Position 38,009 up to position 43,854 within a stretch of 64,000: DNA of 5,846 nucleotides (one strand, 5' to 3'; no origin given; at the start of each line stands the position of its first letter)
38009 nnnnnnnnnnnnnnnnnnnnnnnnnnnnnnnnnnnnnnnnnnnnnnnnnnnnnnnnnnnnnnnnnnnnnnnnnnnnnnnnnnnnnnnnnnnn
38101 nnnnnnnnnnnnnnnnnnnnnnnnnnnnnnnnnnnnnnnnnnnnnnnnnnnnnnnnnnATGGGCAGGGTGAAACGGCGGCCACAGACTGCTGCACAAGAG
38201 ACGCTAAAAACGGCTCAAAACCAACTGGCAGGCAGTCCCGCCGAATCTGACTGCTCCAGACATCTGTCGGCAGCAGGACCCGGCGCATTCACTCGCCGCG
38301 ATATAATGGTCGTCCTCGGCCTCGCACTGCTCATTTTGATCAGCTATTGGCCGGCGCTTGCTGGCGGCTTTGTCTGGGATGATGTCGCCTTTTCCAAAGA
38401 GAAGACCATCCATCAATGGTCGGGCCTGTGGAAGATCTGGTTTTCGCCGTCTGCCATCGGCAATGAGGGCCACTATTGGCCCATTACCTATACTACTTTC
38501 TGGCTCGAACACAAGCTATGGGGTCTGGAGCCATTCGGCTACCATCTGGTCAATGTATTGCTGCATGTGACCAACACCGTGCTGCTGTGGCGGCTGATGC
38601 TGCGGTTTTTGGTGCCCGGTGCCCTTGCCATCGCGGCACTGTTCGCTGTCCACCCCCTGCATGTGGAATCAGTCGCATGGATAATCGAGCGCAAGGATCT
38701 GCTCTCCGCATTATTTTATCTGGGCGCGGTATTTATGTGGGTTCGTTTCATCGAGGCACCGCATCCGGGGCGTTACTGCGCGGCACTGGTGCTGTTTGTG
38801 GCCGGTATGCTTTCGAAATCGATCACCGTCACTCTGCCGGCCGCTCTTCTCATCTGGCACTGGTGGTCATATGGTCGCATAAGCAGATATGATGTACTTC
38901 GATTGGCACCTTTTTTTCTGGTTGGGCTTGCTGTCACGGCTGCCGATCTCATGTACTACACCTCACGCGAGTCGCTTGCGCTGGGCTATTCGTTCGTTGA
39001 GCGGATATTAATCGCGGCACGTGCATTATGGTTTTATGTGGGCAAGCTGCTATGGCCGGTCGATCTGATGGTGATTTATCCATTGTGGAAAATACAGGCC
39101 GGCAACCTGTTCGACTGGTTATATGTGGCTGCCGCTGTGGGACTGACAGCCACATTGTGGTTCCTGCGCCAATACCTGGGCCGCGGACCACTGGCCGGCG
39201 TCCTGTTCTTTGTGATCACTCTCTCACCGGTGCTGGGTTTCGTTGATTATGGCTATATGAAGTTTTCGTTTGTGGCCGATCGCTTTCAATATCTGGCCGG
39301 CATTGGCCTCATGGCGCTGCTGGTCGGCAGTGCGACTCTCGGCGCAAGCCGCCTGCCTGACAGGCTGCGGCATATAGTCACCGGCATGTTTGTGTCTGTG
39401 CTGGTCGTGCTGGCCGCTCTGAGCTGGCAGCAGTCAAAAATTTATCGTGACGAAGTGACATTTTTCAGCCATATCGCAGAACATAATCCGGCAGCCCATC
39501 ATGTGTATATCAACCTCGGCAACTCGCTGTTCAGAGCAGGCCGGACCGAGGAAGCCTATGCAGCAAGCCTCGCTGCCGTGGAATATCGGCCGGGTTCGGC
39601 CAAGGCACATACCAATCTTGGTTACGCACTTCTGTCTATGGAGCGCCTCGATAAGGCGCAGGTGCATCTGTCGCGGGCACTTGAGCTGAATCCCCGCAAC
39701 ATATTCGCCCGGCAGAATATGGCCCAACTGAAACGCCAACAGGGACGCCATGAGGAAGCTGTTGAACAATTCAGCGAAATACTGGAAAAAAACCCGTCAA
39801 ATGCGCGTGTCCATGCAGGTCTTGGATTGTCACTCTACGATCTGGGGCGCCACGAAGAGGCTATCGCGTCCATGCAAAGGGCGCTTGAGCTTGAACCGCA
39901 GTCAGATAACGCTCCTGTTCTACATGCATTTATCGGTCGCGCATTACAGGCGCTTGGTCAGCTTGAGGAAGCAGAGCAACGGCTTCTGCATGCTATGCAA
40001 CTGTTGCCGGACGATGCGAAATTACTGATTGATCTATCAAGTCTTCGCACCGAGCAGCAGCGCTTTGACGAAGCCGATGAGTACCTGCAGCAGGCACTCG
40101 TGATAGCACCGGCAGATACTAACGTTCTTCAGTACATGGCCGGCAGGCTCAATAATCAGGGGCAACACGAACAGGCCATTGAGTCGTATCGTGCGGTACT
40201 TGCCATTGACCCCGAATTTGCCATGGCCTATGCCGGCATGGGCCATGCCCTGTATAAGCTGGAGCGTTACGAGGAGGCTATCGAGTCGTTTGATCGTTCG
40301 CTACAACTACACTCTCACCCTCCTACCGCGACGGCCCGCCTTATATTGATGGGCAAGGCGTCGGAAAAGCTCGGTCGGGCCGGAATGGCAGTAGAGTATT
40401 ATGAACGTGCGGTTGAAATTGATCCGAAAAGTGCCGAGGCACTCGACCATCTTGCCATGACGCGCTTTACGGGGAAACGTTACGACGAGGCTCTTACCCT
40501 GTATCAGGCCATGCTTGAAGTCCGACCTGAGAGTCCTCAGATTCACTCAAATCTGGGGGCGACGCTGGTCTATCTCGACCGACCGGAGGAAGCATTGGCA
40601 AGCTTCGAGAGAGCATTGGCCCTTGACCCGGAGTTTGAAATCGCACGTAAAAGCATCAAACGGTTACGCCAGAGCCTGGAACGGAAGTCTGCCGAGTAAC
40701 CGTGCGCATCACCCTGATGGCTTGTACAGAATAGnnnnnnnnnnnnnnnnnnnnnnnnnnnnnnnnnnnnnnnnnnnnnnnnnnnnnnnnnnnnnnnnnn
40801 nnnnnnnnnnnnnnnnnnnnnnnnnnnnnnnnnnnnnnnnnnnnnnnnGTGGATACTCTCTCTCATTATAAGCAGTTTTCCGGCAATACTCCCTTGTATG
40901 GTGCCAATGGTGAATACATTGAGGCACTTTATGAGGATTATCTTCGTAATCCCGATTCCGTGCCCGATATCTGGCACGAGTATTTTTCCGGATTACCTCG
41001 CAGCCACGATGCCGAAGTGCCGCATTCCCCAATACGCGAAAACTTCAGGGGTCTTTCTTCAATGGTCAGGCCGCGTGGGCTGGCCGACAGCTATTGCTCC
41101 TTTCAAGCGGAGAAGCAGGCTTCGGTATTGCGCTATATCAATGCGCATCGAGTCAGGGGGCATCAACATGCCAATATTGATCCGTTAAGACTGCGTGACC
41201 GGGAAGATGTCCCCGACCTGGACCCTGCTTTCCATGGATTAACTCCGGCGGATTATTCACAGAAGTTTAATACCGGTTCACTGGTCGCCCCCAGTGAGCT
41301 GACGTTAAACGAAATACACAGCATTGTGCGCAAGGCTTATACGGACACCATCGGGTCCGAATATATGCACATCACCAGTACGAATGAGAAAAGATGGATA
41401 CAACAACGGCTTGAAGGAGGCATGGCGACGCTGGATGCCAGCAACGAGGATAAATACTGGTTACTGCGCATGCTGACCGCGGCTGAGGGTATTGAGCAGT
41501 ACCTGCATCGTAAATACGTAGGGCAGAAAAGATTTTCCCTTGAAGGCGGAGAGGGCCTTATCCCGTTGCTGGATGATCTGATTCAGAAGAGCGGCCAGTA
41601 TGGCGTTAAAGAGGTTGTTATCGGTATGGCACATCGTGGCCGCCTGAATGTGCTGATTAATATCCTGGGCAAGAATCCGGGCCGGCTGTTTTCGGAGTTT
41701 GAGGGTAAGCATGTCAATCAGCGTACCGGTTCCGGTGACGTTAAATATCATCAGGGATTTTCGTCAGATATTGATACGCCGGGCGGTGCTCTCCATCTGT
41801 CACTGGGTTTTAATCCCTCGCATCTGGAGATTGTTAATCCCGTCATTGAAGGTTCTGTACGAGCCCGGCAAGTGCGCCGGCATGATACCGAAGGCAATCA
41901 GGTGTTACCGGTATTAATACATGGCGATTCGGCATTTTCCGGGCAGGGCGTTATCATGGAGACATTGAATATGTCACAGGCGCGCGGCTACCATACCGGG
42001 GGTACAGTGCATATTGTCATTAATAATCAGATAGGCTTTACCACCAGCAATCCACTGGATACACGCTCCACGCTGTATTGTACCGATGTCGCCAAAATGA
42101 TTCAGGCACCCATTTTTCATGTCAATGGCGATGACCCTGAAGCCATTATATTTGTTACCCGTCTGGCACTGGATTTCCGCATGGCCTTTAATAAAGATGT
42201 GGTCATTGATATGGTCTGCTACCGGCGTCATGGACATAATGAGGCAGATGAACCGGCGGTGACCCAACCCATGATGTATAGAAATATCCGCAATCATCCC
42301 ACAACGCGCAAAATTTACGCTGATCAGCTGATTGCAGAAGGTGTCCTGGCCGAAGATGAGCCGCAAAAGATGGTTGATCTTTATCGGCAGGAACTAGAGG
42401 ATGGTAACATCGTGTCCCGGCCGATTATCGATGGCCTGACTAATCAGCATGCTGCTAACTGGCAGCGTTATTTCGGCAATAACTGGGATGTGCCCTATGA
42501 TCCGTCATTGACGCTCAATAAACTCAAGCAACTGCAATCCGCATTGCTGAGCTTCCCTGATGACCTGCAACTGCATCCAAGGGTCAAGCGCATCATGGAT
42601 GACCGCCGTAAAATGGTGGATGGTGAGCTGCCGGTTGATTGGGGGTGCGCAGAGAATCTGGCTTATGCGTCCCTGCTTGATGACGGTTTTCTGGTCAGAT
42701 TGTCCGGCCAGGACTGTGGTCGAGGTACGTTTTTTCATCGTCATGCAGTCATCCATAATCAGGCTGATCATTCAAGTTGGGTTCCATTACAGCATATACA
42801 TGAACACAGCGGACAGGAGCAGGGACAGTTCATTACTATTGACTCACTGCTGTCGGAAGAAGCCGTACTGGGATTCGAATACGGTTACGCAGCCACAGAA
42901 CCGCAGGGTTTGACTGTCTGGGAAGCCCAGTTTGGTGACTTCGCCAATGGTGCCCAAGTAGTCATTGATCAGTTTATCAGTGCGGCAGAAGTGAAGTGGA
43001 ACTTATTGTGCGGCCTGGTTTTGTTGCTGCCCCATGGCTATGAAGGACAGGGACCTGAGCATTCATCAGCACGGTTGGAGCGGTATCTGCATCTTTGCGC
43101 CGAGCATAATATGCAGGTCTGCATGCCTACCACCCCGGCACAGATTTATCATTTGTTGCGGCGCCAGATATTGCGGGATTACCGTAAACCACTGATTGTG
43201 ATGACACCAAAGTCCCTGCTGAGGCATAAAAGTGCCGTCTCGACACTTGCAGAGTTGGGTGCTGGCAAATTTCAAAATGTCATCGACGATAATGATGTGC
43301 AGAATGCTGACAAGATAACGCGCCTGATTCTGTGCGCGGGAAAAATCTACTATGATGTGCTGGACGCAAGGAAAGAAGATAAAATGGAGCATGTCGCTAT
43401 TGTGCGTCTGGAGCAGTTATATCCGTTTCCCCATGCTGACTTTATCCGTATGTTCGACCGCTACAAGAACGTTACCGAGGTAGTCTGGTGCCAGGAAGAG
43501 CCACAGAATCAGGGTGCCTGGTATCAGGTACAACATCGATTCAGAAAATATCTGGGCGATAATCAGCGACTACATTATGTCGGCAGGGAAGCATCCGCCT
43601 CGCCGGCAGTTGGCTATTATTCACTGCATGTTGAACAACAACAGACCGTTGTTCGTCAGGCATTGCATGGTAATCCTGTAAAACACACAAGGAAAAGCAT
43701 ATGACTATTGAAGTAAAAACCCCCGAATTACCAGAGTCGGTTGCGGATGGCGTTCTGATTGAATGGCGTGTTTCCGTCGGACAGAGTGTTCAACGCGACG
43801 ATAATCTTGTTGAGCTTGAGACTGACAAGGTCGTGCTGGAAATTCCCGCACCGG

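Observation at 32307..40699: GT2-GtrA sugar-lipid synthase plus two TMTC-like GT-C/TPR paralogs bracketing a Calx-beta autotransporter: candidate periplasmic protein O-glycosylation module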

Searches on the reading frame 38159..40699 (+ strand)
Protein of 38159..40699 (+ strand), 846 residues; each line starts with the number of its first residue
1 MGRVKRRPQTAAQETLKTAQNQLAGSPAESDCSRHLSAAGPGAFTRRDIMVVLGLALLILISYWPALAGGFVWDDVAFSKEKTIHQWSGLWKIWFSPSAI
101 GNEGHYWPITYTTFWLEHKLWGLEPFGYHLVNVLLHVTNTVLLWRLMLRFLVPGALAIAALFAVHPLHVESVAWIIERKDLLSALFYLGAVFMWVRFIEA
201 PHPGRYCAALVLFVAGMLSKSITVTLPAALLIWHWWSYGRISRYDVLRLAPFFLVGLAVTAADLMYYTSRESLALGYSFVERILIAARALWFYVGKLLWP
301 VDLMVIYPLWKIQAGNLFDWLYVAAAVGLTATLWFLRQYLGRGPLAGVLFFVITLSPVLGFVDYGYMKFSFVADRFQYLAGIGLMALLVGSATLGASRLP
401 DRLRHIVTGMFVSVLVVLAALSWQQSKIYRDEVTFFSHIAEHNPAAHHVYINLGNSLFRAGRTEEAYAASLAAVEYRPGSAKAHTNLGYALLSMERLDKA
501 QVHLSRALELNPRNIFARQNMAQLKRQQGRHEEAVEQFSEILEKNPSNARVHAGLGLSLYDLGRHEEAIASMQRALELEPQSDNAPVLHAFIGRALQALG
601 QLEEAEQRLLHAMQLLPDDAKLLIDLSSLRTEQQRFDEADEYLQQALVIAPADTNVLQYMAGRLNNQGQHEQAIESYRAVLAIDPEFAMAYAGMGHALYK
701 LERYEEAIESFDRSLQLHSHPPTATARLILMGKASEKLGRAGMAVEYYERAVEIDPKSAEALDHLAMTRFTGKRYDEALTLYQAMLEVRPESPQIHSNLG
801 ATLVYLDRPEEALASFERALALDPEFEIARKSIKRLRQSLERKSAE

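Call 4: search_protein_families(library=pfam, proteins=[window:38159-40699:+], max_evalue=0.01)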
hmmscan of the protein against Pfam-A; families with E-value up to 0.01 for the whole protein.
window:38159-40699:+ (846 aa): 35 families (the best 25 are shown)
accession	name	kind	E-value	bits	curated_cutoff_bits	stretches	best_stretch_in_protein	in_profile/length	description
PF00515.34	TPR_1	-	7.3e-62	203.3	27.8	7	481-514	1-34/34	Tetratricopeptide repeat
PF07719.23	TPR_2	-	3.8e-59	192.4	27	6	549-581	1-33/34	Tetratricopeptide repeat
PF13414.12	TPR_11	-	1e-49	166.4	26.8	5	666-701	6-41/42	TPR repeat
PF13181.12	TPR_8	-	6.4e-49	160.4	25.7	4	549-581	1-33/34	Tetratricopeptide repeat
PF13424.12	TPR_12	-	4.5e-39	132.9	30.1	8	688-756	3-76/77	Tetratricopeptide repeat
PF13432.12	TPR_16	-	4.3e-37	126.6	32.7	5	521-582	3-64/65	Tetratricopeptide repeat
PF14559.12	TPR_19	-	1e-36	125.5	25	6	491-553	1-63/68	Tetratricopeptide repeat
PF13428.12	TPR_14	-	1.9e-36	121.2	23.5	4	518-556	4-42/44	Tetratricopeptide repeat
PF13431.12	TPR_17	-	8.6e-35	116.5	24.4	3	505-535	3-33/34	Tetratricopeptide repeat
PF23914.1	TPR_CcmH_CycH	-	1.9e-27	96.5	42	3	678-792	40-154/158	Cytochrome c-type biogenesis protein H TPR domain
PF13176.12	TPR_7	-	6.5e-24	82.4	27.9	0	690-722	1-33/36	Tetratricopeptide repeat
PF13174.12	TPR_6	-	1.7e-20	72.6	26.3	0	555-582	6-33/33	Tetratricopeptide repeat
PF12895.13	ANAPC3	-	6.9e-20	71.6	27.2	4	498-574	6-81/82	Anaphase-promoting complex, cyclosome, subunit 3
PF13374.12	TPR_10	-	3.5e-17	62.3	27.5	0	797-822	6-31/42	Tetratricopeptide repeat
PF13371.12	TPR_9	-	5e-17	62.1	35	1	773-830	9-66/73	Tetratricopeptide repeat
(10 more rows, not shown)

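Call 13: search_protein_families(library=ncbifam, proteins=[window:38159-40699:+], max_evalue=0.1)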
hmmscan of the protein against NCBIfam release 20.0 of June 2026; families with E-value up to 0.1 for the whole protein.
window:38159-40699:+ (846 aa): 45 families (the best 25 are shown)
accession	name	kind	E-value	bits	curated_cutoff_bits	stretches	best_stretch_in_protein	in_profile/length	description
NF040959.1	MamA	equivalog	5.4e-49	166.4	200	3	432-579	56-203/204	magnetosome protein MamA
TIGR02917.1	PEP_TPR_lipo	equivalog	1.4e-39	135.7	312.2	2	564-829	174-433/899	XrtA/PEP-CTERM system TPR-repeat protein PrsT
TIGR02521.1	type_IV_pilW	equivalog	2.6e-35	122.1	154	4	632-790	43-200/234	type IV pilus biogenesis/stability protein PilW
NF033762.1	social_mot_Tgl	equivalog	4.8e-31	108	225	4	543-713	25-195/252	social motility TPR repeat lipoprotein Tgl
TIGR02552.1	LcrH_SycD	equivalog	1.5e-28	99.2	104.8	4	527-620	30-120/136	SycD/LcrH family type III secretion system chaperone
NF033920.0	C39_PA2778_fam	equivalog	5e-26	91.6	150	4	419-512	162-255/255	PA2778 family cysteine peptidase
NF052415.1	T3SS_chap_SctY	equivalog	2.8e-25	88.9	70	4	522-614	13-105/106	type III secretion apparatus assembly chaperone SctY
NF008391.2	PRK11189.1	equivalog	4.2e-23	82.3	250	3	643-718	88-163/297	lipoprotein NlpI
TIGR04510.1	mod_pep_cyc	subfamily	2e-21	76.2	400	2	664-822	408-565/814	putative peptide modification system cyclase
NF047507.1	TPR_BatC_Lepto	exception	9.2e-19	67.8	175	3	428-537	39-152/214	TPR repeat-containing protein BatC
TIGR00990.1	3a0801s09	subfamily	1.7e-17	63.3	757.25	3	566-719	311-464/615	mitochondrial import receptor subunit TOM70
TIGR03939.1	PGA_TPR_OMP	equivalog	3.8e-16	58.5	366.65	3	502-592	73-163/800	poly-beta-1,6 N-acetyl-D-glucosamine export porin PgaA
NF047371.1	FlcA_CTERM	equivalog_domain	5.3e-16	58.2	300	3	691-821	402-535/646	periplasmic flagellar collar protein FlcA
TIGR02795.1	tol_pal_ybgF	equivalog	1.1e-15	58.3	90.1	3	519-614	6-104/119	tol-pal system protein YbgF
TIGR00540.1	TPR_hemY_coli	hypoth_equivalog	6.4e-15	54.8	142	2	548-679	260-384/385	heme biosynthesis-associated TPR protein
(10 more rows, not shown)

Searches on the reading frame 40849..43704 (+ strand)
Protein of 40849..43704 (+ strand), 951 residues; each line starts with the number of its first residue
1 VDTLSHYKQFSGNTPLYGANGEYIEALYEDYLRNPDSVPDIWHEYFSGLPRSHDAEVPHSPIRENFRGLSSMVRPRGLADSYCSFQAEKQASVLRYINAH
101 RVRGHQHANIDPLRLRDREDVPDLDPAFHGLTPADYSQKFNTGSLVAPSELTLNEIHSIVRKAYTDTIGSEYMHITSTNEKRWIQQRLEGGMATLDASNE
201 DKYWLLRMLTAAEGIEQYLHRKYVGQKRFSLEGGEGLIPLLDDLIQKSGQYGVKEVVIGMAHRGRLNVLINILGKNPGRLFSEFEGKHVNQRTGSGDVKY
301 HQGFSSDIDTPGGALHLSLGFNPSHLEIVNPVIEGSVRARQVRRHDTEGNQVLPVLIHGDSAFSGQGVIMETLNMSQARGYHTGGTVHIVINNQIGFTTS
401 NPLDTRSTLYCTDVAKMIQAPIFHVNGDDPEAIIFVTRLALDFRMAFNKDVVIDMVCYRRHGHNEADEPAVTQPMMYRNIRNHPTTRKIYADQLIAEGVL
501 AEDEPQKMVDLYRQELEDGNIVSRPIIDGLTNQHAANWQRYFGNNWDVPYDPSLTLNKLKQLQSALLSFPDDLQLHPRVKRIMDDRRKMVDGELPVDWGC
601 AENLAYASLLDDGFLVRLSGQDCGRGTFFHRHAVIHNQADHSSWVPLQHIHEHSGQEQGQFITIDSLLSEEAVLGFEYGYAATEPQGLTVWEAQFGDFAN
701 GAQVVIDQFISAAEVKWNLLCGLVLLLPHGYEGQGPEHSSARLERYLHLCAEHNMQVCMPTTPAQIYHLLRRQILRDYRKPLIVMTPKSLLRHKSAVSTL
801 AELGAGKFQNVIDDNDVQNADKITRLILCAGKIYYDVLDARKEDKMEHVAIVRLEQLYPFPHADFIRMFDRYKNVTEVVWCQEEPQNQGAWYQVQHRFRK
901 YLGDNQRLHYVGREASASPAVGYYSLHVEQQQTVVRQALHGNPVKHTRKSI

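Call 4: search_protein_families(library=pfam, proteins=[window:40849-43704:+], max_evalue=0.01)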
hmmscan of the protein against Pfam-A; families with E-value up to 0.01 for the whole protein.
window:40849-43704:+ (951 aa): 4 families
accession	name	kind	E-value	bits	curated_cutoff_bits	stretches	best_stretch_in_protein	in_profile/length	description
PF16870.10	OxoGdeHyase_C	-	1.5e-51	174.6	27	1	798-939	2-151/151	2-oxoglutarate dehydrogenase C-terminal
PF02779.29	Transket_pyr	-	6.3e-50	169.6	27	1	596-792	3-173/174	Transketolase, pyrimidine binding domain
PF00676.26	E1_dh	-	2.6e-48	165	22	1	214-518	8-286/300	Dehydrogenase E1 component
PF16078.10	2-oxogl_dehyd_N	-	1.7e-13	50.3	27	1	15-52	3-40/41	2-oxoglutarate dehydrogenase N-terminus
